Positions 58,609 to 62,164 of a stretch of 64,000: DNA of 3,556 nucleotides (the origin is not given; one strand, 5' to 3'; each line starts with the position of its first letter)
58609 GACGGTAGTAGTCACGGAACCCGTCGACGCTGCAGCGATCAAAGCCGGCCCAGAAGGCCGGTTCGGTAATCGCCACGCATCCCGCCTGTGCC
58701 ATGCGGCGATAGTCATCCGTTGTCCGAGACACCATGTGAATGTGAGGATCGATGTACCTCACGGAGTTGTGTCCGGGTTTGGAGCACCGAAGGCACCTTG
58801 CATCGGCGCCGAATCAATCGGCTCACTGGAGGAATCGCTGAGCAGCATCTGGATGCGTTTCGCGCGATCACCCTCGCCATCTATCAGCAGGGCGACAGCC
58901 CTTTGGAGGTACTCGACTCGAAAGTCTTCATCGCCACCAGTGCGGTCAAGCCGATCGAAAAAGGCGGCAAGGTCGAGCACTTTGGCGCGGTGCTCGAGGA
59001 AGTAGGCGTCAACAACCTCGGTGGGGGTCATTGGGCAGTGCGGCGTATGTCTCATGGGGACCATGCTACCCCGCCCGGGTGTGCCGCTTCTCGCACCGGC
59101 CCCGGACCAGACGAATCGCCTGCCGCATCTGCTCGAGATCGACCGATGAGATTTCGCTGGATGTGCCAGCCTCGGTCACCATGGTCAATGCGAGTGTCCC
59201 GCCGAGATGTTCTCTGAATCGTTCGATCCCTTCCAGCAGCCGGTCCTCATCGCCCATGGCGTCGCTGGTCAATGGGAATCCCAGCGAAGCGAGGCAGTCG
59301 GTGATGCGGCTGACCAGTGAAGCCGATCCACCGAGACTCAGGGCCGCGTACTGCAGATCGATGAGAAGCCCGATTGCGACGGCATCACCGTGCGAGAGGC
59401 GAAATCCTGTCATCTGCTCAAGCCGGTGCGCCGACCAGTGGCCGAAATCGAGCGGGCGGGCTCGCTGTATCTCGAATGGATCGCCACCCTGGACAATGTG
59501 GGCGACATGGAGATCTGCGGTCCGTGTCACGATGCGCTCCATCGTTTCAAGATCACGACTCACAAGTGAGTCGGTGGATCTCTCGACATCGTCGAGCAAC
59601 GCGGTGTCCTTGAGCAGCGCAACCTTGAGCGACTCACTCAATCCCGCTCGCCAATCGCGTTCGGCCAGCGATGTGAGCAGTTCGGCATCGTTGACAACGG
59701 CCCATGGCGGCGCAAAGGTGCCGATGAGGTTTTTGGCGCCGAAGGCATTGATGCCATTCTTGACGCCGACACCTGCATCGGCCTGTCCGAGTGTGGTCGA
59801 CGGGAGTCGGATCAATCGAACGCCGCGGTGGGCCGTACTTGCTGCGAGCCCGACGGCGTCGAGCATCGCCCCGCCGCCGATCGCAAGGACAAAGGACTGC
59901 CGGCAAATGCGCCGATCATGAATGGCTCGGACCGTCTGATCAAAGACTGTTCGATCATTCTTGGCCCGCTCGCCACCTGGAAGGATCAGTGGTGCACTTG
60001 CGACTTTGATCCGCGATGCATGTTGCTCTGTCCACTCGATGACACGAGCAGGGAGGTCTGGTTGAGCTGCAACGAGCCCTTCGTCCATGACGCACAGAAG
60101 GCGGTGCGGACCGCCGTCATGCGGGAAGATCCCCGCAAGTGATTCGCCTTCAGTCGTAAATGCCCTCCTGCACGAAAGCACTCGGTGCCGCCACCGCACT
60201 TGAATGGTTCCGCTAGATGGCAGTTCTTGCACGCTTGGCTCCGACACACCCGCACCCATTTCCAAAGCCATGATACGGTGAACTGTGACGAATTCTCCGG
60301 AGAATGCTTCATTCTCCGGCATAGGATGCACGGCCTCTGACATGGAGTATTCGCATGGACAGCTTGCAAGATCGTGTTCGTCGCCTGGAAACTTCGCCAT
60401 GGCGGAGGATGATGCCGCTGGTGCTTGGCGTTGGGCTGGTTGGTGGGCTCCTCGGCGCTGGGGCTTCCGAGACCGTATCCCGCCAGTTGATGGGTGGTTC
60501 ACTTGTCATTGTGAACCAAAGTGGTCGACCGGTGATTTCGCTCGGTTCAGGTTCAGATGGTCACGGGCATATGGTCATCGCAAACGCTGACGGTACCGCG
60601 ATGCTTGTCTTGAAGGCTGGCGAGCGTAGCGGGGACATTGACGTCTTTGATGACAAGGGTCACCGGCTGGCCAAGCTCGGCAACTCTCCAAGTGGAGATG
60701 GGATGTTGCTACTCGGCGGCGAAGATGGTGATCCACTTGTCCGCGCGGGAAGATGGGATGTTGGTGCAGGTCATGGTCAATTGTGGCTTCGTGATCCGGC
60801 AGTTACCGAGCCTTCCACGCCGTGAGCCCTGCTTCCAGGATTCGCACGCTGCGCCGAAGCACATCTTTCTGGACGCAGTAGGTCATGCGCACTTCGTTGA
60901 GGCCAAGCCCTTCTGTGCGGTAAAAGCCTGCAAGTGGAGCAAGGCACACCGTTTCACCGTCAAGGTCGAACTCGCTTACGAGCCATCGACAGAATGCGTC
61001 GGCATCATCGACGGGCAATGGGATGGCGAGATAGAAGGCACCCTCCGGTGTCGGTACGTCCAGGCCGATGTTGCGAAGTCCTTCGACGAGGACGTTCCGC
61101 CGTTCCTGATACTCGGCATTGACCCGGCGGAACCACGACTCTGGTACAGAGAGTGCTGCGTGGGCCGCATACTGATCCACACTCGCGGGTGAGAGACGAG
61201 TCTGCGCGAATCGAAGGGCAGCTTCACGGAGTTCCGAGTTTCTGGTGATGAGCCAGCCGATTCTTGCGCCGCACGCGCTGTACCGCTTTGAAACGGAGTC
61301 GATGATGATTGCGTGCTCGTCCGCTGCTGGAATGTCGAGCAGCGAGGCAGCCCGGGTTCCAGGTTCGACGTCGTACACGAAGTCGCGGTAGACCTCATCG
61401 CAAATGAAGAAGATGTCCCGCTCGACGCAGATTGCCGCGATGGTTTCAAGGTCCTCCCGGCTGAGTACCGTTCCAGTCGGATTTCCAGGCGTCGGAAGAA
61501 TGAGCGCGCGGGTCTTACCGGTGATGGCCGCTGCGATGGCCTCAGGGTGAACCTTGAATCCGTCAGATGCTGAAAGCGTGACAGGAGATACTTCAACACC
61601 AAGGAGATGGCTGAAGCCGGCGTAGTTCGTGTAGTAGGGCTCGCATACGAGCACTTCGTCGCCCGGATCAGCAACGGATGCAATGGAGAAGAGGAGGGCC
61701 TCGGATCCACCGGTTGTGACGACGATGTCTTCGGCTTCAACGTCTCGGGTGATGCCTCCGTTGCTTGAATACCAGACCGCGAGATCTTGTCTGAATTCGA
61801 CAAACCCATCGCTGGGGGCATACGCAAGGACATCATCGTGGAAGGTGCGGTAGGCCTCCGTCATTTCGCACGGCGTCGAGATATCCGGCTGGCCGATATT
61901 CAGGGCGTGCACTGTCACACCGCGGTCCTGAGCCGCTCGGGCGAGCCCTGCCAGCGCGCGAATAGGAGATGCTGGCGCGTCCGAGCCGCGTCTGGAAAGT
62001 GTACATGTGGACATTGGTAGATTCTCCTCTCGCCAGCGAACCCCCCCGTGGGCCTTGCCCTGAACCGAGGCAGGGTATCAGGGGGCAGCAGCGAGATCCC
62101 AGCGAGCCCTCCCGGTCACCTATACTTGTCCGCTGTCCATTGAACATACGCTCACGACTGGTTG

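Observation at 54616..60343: Complete ebo-type cluster in a planctomycete-like genome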

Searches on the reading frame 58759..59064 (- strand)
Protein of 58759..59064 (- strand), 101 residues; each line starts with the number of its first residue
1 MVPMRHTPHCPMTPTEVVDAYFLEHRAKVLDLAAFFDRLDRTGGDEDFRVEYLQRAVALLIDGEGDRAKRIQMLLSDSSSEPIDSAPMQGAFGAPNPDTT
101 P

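Call 3: search_protein_families(library=ncbifam, proteins=[window:58759-59064:-], max_evalue=0.001)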
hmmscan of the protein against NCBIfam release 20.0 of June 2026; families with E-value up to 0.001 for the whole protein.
window:58759-59064:- (101 aa): 0 families

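Call 4: search_protein_families(library=pfam, proteins=[window:58759-59064:-], max_evalue=0.01)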
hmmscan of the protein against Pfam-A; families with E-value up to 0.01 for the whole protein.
window:58759-59064:- (101 aa): 0 families

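Call 11: search_protein_families(library=ncbifam, proteins=[window:58759-59064:-], max_evalue=10)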
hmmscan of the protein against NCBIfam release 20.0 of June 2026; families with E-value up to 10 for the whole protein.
window:58759-59064:- (101 aa): 0 families

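Call 13: find_homologous_proteins(query=window:58759-59064:-, max_evalue=0.01)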
Query window:58759-59064:- (101 aa): 144 proteins with E <= 0.01 among 155 candidates; the best 120 are listed.
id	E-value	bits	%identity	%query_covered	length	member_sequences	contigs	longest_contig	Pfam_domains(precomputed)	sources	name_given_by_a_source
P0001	1.4e-51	191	100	89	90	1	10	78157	-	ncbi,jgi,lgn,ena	-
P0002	1.4e-43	165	77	97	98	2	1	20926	-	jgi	jgi:hypothetical protein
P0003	1.6e-42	162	74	100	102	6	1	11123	-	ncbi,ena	-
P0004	3.4e-35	138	68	96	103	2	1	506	-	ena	-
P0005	1.3e-33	133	69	91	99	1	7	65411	-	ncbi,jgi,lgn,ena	-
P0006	7.6e-33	131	69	87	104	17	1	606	-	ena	-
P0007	1.5e-32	130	69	93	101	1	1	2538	-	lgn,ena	-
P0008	2.4e-32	129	71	88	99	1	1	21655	-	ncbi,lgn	-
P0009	3.0e-32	129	71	83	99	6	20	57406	-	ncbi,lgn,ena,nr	ncbi:MAG TPA: hypothetical protein QF800_03265 [Phycisphaerales bacterium]|nr:hypothetical protein [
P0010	4.4e-32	128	64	100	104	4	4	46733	-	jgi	jgi:hypothetical protein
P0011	6.7e-32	128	67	94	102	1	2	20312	-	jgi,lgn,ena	-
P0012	3.0e-31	125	70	85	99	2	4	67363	-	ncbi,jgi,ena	-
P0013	2.6e-30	122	69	85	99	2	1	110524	-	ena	-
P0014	3.6e-30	122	70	84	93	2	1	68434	-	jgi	jgi:hypothetical protein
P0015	3.8e-30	122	69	85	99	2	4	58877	-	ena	-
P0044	3.7e-25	106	58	87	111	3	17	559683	-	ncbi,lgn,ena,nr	ncbi:MAG: hypothetical protein KF817_06975 [Phycisphaeraceae bacterium]|nr:hypothetical protein [Phy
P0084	7.6e-23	98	57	86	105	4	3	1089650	-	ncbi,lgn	-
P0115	6.0e-20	89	51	84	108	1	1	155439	-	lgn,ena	-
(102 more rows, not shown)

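Call 14: find_encoding_contigs(protein=P0044, flank=8000, max_places=1)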
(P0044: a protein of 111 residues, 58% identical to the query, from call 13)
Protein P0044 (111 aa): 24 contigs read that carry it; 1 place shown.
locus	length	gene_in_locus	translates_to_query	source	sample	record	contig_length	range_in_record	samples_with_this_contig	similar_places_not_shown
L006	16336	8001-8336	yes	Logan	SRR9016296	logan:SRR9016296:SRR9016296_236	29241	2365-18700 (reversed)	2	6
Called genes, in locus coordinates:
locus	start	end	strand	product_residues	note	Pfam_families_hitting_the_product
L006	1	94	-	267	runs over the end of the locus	-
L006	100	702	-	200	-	PF26154:DUF8042 (weak)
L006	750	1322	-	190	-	-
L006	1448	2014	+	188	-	PF01451:LMWPc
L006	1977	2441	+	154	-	PF02502:LacAB_rpiB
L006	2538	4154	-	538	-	PF02789:Peptidase_M17_N, PF00883:Peptidase_M17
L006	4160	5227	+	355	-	PF17792:ThiD2, PF02581:TMP-TENI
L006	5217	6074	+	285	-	PF00753:Lactamase_B, PF12706:Lactamase_B_2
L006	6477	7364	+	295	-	PF00231:ATP-synt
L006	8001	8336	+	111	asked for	-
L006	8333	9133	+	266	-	PF01026:TatD_DNase (weak)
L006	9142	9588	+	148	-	-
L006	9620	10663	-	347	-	-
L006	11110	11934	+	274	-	PF04542:Sigma70_r2, PF08281:Sigma70_r4_2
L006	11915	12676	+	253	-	-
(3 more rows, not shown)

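Call 15: find_encoding_contigs(protein=P0084, flank=8000, max_places=1)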
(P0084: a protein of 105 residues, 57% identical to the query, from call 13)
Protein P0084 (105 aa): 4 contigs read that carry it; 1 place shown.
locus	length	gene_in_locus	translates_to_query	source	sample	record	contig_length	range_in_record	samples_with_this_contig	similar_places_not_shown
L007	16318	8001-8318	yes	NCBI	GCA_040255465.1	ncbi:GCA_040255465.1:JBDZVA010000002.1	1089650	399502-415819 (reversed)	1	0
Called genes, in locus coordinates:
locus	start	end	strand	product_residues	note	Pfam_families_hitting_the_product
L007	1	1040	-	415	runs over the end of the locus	PF00109:ketoacyl-synt, PF02801:Ketoacyl-synt_C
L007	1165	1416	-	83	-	PF23297:ACP_SdgA_C (weak), PF00550:PP-binding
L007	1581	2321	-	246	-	PF00106:adh_short, PF08659:KR, PF13460:NAD_binding_10 (weak), PF13561:adh_short_C2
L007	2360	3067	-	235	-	-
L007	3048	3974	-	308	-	PF00698:Acyl_transf_1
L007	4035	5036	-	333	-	PF08545:ACP_syn_III, PF08541:ACP_syn_III_C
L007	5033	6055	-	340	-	PF02504:FA_synthesis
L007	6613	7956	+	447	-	PF01761:DHQ_synthase, PF24621:DHQS_C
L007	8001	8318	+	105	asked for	-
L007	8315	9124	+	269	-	PF01026:TatD_DNase (weak)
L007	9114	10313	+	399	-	-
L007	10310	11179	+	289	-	PF01040:UbiA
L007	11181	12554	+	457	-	PF01663:Phosphodiest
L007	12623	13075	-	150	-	PF03692:CxxCxxCC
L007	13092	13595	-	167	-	PF22811:Zn_ribbon_NrdR, PF03477:ATP-cone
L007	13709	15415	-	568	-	PF13600:DUF4140, PF13598:DUF4139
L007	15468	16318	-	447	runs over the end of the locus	PF01512:Complex1_51K, PF10531:SLBB, PF22461:SLBB_2 (weak), PF10589:NADH_4Fe-4S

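Call 16: find_encoding_contigs(protein=P0115, flank=8000, max_places=1)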
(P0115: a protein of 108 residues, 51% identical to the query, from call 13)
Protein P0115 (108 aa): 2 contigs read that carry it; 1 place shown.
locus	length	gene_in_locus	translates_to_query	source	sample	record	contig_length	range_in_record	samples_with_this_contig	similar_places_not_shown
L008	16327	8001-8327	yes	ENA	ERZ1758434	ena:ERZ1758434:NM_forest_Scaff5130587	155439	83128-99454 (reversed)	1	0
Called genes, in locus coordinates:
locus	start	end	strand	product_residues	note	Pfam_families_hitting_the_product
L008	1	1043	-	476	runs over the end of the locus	PF00939:Na_sulph_symp, PF03600:CitMHS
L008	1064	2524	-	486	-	PF01663:Phosphodiest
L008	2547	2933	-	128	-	-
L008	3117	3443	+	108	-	PF00166:Cpn10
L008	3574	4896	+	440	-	PF00275:EPSP_synthase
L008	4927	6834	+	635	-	PF00664:ABC_membrane, PF00005:ABC_tran, PF02463:SMC_N (faint), PF13304:AAA_21 (faint)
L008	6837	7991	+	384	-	PF01761:DHQ_synthase, PF24621:DHQS_C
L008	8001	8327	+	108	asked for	-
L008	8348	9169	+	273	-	PF01026:TatD_DNase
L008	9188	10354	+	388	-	-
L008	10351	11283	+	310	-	PF01040:UbiA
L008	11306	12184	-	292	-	PF00215:OMPdecase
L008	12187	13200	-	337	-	PF01032:FecCD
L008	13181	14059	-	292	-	PF01497:Peripla_BP_2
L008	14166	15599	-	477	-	-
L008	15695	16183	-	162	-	PF02502:LacAB_rpiB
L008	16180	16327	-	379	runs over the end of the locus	PF01300:Sua5_yciO_yrdC, PF01451:LMWPc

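Call 40: find_homologous_proteins(query=A3, max_evalue=0.01)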
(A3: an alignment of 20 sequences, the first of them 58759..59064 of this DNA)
Query A3 (20 sequences) (101 aa, profile of the alignment): 6582 proteins with E <= 0.01 among 8000 candidates; the best 120 are listed.
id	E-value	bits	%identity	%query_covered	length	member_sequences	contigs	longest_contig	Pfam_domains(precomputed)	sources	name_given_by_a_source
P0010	2.5e-39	151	64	100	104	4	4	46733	-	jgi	jgi:hypothetical protein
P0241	3.6e-39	151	60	84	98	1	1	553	-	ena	-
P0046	6.5e-39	150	60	87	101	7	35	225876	-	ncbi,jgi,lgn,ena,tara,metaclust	tara:strand:- start:151 stop:456 length:306 start_codon:yes stop_codon:yes gene_type:complete|metacl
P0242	1.1e-38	149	56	92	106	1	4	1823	-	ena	-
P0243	1.1e-38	149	53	84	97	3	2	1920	-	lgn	-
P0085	1.1e-38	149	59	87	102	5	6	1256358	-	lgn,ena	-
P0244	1.3e-38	149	54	91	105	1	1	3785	-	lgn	-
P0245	2.8e-38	148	52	90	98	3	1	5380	-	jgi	jgi:hypothetical protein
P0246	3.7e-38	147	56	92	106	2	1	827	-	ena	-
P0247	4.1e-38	147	51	85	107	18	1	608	-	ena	-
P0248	5.5e-38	147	54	86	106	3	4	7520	-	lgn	-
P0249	5.7e-38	147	51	84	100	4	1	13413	-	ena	-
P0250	6.8e-38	147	56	92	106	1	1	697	-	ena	-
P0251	7.9e-38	146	54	92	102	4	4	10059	-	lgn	-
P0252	9.1e-38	146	62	88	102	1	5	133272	-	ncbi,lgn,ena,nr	ncbi:MAG: hypothetical protein MK116_10320 [Phycisphaerales bacterium]|nr:hypothetical protein [Phyc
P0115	1.3e-37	146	51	84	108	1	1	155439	-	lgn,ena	-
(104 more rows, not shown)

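Call 45: predict_structure(alignment_id=A2)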
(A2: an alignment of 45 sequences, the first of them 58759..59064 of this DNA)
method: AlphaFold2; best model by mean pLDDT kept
length: 101 residues; sequences in the alignment: 45
mean_pLDDT: 82.3   pTM: 0.65
mean pLDDT of the five models: 82.3, 81.6, 81.4, 79.8, 79.2
residues with pLDDT >= 90: 55; 70-90: 19; 50-70: 26; < 50: 1
segments of 3 or more residues with pLDDT < 50: none
pLDDT, mean of each block of 10 residues (from residue 1): 65 93 93 94 85 94 94 83 63 63 45
secondary structure, 60 per line:
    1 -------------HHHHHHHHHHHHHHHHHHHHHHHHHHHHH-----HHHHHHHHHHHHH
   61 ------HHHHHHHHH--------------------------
elements in order: H14-42 H48-60 H67-75

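Call 49: fold_search(model_id=the predicted structure, library=pdb)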
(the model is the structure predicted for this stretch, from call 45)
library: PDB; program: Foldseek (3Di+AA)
matches with E <= 10: 5; with E <= 0.001: 0
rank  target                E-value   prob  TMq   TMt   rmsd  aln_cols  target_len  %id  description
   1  4b86_K                4.2e+00  0.04  0.19  0.20   7.9        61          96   16  Crystal structure of the MSL1-MSL2 complex (3.5A) (released 2013-02-06)
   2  5jv3_D                5.6e+00  0.08  0.28  0.38  17.4        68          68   15  The neck-linker and alpha 7 helix of Homo sapiens Eg5 fused to EB1 (released 2016-08-03)
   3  9cpb_5Y               7.9e+00  0.02  0.23  0.22  22.4       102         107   19  Atomic model of bovine Fallopian tube cilia doublet microtubule (48-nm periodicity) (released 2024-10-30)
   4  5xxb_h                8.5e+00  0.06  0.24  0.25   5.0        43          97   19  Large subunit of Toxoplasma gondii ribosome (released 2017-08-30)
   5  7pkw                  9.8e+00  0.02  0.20  0.10   9.3        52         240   10  Crystal structure of VIRB8-like OrfG central and C-terminal domains of Streptococcus thermophilus ICESt3 (Gram positive  (released 2022-09-07)

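Call 58: search_protein_families(library=ncbifam, alignment_id=A3, max_evalue=10)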
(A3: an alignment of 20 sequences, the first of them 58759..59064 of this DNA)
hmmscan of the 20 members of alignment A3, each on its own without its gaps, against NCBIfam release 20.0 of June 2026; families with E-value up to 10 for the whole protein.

A. member 1, window:58759-59064:- (101 aa): 0 families

B. families by the number of members that match (of 20 scanned): 5 families
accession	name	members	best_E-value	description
TIGR01743.1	purR_Bsub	2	0.11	pur operon repressor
TIGR03465.1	HpnD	1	0.034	presqualene diphosphate synthase HpnD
NF005492.0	PRK07106.1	1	0.14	phosphoribosylaminoimidazolecarboxamide formyltransferase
NF007158.0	PRK09593.1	1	0.2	6-phospho-beta-glucosidase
NF045827.1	perox_SUH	1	0.24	thiol peroxidase Prx-SUH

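Call 59: search_protein_families(library=pfam, alignment_id=A3, max_evalue=1)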
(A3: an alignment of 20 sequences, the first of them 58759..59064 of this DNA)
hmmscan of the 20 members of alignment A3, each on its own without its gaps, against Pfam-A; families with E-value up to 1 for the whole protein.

A. member 1, window:58759-59064:- (101 aa): 0 families

B. families by the number of members that match (of 20 scanned): 9 families
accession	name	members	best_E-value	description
PF14609.11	GCP5-Mod21_N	2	0.01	Gamma-Tubulin ring complex non-core subunit mod21, N-terminal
PF21826.1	DUF6887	2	0.086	Family of unknown function (DUF6887)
PF03958.22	Secretin_N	1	0.015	Bacterial type II/III secretion system short domain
PF01063.24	Aminotran_4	1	0.018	Amino-transferase class IV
PF20575.4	HTH_63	1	0.023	Helix-turn-helix domain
PF20262.4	UNC80_C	1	0.046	Protein UNC80 C-terminal region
PF07800.18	DUF1644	1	0.082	Protein of unknown function (DUF1644)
PF04321.23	RmlD_sub_bind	1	0.23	RmlD substrate binding domain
PF07721.20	TPR_4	1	0.53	Tetratricopeptide repeat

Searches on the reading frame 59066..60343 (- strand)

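Call 3: search_protein_families(library=ncbifam, proteins=[window:59066-60343:-], max_evalue=0.001)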
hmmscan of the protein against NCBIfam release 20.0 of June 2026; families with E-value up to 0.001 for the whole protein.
window:59066-60343:- (425 aa): 7 families
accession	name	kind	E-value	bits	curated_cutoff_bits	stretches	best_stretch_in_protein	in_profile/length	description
NF004852.0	PRK06203.1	equivalog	6.7e-138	459.9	333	1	43-418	14-396/407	3-dehydroquinate synthase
TIGR01357.1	aroB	equivalog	6.8e-58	196.5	305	1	103-408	38-341/344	3-dehydroquinate synthase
TIGR04425.1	P_lya_rel_AroB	hypoth_equivalog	9e-43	146.6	400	1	115-411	50-342/348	AroB-related putative sugar phosphate phospholyase (cyclizing)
NF010627.0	PRK14021.1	equivalog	1.9e-28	99.2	565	1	133-413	254-540/542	bifunctional shikimate kinase/3-dehydroquinate synthase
NF010556.0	PRK13951.1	equivalog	3.9e-28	98.6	560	1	118-332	208-415/492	bifunctional shikimate kinase AroK/3-dehydroquinate synthase AroB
NF002022.0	PRK00843.1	equivalog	2.1e-06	27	413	0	132-238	71-172/350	NAD(P)-dependent glycerol-1-phosphate dehydrogenase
NF041822.1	daptide_DH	equivalog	0.0003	19.8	300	0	136-174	43-80/363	daptide-type RiPP biosynthesis dehydogenase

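Call 4: search_protein_families(library=pfam, proteins=[window:59066-60343:-], max_evalue=0.01)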
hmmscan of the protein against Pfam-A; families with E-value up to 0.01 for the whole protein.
window:59066-60343:- (425 aa): 2 families
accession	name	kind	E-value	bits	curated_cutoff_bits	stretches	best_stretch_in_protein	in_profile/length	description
PF01761.26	DHQ_synthase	-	2.2e-31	108.3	24.2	1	120-232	3-114/115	3-dehydroquinate synthase N-terminal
PF24621.2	DHQS_C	-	6.5e-25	88.2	27.6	1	234-369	1-134/144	3-dehydroquinate synthase C-terminal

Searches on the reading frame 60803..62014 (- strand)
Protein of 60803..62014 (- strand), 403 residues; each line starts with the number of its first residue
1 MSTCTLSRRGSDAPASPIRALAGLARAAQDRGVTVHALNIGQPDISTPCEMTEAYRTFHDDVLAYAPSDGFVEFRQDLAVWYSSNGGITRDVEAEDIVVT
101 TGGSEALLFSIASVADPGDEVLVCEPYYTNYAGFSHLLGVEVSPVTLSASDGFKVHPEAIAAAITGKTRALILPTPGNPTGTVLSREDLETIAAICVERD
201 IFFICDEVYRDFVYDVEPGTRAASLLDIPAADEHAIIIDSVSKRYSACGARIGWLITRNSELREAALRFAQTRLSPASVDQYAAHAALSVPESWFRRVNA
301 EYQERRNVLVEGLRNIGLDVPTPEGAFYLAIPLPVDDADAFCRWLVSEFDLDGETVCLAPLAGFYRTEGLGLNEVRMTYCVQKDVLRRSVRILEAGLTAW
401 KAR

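Call 11: search_protein_families(library=ncbifam, proteins=[window:60803-62014:-], max_evalue=10)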
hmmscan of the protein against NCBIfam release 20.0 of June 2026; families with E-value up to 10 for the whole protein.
window:60803-62014:- (403 aa): 101 families (the best 25 are shown)
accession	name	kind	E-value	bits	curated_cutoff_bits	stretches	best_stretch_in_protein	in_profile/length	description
NF005744.0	PRK07568.1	subfamily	1.3e-145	485.2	389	1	5-402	2-395/398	pyridoxal phosphate-dependent aminotransferase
NF041364.1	GntC_guanitoxin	equivalog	3.2e-66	223.7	415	1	38-392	3-352/356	guanitoxin biosynthesis PLP-dependent (S)-gamma-hydroxy-L-arginine cyclodehydratase GntC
NF005855.0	PRK07777.1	equivalog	5e-66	223.6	553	1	31-395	24-386/391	pyridoxal phosphate-dependent aminotransferase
NF041091.1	asp_aminotase_Arch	equivalog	1.4e-61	208.4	550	1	22-394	16-372/376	aspartate aminotransferase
NF004770.0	PRK06108.1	subfamily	2e-60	204.7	422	1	8-396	15-391/396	pyridoxal phosphate-dependent aminotransferase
NF006488.0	PRK08912.1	equivalog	2.2e-60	204.6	498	1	35-395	26-382/387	aminotransferase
NF006514.0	PRK08960.1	equivalog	1.6e-58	198.4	554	1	7-400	6-388/388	pyridoxal phosphate-dependent aminotransferase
NF005816.0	PRK07682.1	equivalog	6.4e-58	196.2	620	1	3-329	3-321/390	aminotransferase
NF005817.0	PRK07683.1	equivalog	1e-57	195.6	575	1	9-395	8-379/387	aminotransferase A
NF005305.0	PRK06836.1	equivalog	7.6e-54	183.5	376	1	16-395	15-389/396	pyridoxal phosphate-dependent aminotransferase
NF006756.0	PRK09276.1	subfamily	5.6e-53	180.2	507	1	25-392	23-381/387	LL-diaminopimelate aminotransferase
NF006569.0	PRK09082.1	subfamily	6e-51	173.7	420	1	36-393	31-383/386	methionine aminotransferase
NF006230.0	PRK08363.1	equivalog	2.9e-50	171.2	534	1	17-330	14-330/398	alanine aminotransferase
TIGR03540.1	DapC_direct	equivalog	2.9e-49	168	593.25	1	25-391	21-378/383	LL-diaminopimelate aminotransferase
NF004769.0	PRK06107.1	equivalog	1.5e-47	162.3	617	1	2-330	2-329/402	aspartate transaminase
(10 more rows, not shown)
